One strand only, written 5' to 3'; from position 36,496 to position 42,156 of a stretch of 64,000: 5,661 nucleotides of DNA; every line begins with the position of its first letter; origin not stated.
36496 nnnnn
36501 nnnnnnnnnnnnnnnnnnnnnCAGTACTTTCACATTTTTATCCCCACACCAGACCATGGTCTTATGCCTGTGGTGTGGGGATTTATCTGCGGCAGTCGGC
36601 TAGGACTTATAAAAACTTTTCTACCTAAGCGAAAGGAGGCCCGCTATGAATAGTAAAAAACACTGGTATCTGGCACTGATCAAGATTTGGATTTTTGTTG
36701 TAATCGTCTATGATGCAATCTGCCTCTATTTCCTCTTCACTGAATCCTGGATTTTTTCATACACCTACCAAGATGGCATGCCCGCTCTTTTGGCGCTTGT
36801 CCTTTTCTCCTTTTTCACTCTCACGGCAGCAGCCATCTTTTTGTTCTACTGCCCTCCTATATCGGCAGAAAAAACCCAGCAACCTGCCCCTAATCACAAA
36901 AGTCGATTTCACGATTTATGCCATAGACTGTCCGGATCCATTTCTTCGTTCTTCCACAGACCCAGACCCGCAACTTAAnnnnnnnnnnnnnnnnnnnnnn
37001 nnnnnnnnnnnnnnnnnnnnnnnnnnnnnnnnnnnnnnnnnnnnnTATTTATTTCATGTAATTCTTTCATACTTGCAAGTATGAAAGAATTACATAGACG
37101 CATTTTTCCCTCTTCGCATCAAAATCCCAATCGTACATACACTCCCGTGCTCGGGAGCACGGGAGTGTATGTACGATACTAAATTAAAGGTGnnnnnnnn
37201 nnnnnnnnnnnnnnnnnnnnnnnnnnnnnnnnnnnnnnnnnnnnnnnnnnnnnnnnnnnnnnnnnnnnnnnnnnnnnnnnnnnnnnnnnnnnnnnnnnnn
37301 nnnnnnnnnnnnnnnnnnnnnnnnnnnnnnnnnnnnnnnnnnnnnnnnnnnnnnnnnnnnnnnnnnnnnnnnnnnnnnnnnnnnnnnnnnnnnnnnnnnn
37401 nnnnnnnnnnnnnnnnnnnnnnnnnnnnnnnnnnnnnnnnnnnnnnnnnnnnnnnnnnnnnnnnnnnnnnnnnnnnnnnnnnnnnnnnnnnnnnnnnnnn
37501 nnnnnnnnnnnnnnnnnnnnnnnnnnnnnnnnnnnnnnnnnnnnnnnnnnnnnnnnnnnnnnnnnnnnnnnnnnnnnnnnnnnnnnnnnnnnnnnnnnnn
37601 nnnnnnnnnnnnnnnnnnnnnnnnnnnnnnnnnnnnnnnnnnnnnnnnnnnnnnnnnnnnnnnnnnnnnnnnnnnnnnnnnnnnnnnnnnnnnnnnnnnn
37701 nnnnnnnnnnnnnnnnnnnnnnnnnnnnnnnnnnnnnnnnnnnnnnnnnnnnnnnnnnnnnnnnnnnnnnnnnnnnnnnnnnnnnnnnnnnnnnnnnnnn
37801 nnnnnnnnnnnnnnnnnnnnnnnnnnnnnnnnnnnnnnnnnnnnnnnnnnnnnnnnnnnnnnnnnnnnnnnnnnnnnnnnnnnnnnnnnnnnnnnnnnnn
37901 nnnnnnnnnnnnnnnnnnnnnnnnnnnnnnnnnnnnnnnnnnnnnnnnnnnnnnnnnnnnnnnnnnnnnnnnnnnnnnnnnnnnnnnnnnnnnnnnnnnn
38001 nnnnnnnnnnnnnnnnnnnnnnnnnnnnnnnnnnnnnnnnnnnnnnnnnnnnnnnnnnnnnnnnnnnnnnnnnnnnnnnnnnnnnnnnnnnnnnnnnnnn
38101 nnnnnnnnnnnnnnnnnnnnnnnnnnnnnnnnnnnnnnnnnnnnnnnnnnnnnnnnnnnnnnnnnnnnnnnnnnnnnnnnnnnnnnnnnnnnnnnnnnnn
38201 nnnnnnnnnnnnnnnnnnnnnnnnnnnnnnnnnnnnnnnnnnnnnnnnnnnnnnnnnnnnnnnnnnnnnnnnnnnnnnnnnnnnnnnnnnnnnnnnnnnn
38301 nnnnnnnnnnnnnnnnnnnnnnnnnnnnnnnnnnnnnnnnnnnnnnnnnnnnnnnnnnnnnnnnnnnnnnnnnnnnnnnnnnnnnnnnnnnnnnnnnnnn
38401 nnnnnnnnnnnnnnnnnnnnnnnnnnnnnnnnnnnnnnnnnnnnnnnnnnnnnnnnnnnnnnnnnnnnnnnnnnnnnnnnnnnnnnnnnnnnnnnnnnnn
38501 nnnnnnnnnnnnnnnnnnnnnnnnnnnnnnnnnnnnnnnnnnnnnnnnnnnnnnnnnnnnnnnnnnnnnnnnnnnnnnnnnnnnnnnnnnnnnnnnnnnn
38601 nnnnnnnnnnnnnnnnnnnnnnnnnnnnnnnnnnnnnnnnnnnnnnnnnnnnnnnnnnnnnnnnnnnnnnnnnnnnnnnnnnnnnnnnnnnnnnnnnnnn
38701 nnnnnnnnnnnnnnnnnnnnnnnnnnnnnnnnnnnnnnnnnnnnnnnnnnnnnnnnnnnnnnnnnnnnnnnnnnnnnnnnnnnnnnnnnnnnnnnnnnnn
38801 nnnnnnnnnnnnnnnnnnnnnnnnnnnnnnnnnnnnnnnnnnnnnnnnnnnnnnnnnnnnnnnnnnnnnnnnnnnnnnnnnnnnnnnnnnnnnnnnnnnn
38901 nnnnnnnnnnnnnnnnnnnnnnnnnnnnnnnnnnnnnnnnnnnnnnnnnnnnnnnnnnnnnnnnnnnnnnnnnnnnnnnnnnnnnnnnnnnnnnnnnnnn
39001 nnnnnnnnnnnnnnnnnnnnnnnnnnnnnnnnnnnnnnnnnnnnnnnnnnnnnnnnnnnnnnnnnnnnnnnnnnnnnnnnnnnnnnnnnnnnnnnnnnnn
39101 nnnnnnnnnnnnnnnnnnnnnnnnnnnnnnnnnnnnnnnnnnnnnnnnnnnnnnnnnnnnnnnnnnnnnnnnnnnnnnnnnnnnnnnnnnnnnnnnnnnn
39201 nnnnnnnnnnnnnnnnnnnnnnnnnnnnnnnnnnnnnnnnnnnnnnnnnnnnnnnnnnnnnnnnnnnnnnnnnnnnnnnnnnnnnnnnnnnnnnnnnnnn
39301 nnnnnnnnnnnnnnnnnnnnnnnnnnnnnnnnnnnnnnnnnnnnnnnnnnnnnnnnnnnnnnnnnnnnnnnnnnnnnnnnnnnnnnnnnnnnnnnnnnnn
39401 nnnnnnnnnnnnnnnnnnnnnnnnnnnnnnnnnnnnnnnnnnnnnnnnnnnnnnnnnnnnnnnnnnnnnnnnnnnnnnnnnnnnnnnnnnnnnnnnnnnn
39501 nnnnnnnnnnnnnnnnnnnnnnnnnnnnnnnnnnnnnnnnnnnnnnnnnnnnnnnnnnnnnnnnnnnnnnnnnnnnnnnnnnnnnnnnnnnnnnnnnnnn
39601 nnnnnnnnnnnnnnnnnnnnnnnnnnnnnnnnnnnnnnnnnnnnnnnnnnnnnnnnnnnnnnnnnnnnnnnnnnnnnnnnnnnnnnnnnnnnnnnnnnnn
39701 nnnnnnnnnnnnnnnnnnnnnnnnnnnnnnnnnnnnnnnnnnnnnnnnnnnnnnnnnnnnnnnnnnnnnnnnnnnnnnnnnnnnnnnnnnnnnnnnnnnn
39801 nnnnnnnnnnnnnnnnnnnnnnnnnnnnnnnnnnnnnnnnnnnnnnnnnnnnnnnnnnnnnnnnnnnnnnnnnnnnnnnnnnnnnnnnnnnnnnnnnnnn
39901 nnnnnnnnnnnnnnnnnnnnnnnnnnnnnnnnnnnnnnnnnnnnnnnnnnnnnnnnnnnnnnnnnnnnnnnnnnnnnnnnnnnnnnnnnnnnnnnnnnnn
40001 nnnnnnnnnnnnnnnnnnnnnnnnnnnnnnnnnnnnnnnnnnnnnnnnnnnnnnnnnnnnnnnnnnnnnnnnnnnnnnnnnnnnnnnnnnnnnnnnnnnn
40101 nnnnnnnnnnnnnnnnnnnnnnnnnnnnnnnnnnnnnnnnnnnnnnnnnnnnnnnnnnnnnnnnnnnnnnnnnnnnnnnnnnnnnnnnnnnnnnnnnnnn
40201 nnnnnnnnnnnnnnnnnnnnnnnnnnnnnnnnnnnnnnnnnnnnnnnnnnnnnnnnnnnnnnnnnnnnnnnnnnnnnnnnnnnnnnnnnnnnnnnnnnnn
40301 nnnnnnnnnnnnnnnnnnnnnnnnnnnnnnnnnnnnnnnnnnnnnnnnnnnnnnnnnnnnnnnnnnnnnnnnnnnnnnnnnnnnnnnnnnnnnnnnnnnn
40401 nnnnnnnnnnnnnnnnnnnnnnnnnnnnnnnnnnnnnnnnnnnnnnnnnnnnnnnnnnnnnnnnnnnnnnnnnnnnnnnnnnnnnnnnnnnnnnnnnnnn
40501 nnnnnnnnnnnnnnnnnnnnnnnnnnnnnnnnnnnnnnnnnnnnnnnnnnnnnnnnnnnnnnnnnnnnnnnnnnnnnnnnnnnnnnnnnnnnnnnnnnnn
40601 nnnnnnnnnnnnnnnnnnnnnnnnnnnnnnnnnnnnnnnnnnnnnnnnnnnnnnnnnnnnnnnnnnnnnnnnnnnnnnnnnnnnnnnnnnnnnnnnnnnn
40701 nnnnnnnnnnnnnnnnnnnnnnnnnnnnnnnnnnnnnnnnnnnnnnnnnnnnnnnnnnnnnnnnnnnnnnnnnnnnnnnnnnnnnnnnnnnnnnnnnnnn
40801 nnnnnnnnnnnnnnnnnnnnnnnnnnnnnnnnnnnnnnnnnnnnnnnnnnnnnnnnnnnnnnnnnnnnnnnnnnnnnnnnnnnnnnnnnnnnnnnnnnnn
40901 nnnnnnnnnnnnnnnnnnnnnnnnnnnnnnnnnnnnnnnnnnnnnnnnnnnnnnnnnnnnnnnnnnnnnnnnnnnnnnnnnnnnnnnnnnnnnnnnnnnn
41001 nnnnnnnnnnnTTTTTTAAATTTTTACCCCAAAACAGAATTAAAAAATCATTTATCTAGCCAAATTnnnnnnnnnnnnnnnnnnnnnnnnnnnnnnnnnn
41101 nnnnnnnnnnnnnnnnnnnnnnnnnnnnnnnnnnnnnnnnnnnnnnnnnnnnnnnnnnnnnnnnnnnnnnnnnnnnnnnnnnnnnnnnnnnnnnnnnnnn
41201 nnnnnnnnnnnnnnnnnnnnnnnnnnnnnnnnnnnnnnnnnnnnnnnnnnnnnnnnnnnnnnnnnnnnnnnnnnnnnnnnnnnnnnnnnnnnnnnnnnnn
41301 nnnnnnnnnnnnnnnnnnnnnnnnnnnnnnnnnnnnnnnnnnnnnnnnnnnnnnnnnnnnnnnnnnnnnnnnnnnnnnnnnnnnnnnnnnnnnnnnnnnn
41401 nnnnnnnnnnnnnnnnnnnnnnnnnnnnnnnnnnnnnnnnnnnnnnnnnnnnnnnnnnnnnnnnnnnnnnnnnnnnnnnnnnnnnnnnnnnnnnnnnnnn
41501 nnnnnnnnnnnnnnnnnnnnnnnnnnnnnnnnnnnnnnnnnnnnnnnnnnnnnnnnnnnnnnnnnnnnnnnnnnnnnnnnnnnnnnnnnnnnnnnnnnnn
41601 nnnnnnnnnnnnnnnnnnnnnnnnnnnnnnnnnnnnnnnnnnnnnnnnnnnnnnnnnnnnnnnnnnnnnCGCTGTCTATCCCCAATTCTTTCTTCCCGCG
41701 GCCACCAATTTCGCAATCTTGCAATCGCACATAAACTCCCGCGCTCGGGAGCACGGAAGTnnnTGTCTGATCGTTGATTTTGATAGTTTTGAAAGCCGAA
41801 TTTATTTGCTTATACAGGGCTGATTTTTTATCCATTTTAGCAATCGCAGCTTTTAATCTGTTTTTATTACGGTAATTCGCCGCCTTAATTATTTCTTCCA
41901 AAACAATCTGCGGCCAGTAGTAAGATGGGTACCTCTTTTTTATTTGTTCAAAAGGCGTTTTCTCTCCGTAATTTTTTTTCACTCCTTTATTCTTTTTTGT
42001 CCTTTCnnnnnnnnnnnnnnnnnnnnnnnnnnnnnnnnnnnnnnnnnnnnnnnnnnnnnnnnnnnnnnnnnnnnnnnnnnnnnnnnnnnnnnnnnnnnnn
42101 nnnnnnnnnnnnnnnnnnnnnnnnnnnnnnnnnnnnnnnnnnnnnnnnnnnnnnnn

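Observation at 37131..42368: Family of three related palindromic intergenic elements with conserved core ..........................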

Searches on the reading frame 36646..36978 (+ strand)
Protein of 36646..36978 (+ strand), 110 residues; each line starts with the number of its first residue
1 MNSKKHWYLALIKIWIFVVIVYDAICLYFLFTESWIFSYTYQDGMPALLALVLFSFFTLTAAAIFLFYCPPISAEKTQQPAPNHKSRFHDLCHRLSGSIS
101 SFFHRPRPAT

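Call 7: search_protein_families(library=pfam, proteins=[window:36646-36978:+], max_evalue=0.01)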
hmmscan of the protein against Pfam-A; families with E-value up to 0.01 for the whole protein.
window:36646-36978:+ (110 aa): 0 families

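Call 61: search_protein_families(library=ncbifam, proteins=[window:36646-36978:+], max_evalue=0.01)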
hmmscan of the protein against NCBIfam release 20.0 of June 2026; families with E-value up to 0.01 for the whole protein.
window:36646-36978:+ (110 aa): 0 families

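Call 78: find_homologous_proteins(query=window:36646-36975:+, max_evalue=0.001)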
Query seq(110 aa) (110 aa): 1 proteins with E <= 0.001 among 6 candidates.
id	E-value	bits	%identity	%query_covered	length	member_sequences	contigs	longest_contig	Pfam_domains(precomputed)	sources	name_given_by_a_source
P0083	4.3e-32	129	60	100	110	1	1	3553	-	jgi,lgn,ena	-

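Call 79: find_encoding_contigs(protein=P0083, flank=10000, max_places=4)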
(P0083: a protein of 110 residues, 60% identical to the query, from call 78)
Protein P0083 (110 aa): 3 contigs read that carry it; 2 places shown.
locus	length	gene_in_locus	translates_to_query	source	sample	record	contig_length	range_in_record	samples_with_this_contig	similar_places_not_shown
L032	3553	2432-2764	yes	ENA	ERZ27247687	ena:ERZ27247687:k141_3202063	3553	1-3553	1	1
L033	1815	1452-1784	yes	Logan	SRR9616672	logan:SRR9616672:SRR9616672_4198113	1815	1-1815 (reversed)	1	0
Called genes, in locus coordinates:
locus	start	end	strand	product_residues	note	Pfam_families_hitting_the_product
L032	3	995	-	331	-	?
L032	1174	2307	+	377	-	PF13477:Glyco_trans_4_2, PF13439:Glyco_transf_4, PF13579:Glyco_trans_4_4, PF00534:Glycos_transf_1, PF13692:Glyco_trans_1_4, PF13524:Glyco_trans_1_2 (weak)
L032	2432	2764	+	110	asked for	-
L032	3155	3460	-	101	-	-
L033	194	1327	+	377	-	PF13477:Glyco_trans_4_2, PF13439:Glyco_transf_4, PF13579:Glyco_trans_4_4, PF00534:Glycos_transf_1, PF13692:Glyco_trans_1_4, PF13524:Glyco_trans_1_2 (weak)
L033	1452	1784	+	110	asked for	-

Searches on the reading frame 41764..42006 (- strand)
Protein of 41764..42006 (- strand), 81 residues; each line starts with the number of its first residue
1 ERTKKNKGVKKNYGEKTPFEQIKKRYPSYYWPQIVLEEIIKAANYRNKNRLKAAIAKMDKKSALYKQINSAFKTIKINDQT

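Call 82: search_protein_representatives(protein=window:41764-42006:-)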
Query: 81 residues. Proteins with E-value up to 0.001 (for the whole library): 66; up to 1e-10: 3; up to 1e-30: 0. The best 66 are listed.
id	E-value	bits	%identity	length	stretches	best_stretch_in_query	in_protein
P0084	4.6e-13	65.0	55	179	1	18-73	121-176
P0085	1.3e-11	60.4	51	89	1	21-73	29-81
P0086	2.2e-11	59.7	34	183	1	4-76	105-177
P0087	3.5e-10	55.8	48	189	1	13-74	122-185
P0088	4.8e-10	55.4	41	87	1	2-70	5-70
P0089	7.0e-10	54.9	41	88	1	18-75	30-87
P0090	8.1e-10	54.7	45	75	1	16-70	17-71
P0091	1.5e-09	53.9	40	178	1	10-72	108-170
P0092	1.7e-09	53.7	47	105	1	19-73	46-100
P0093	2.1e-09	53.4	46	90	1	19-70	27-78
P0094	2.8e-09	53.0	38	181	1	5-71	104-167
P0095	5.2e-09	52.1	38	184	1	2-77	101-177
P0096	5.4e-09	52.1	48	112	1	17-68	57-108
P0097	5.8e-09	52.0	34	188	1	4-71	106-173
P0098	8.1e-09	51.5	41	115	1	15-70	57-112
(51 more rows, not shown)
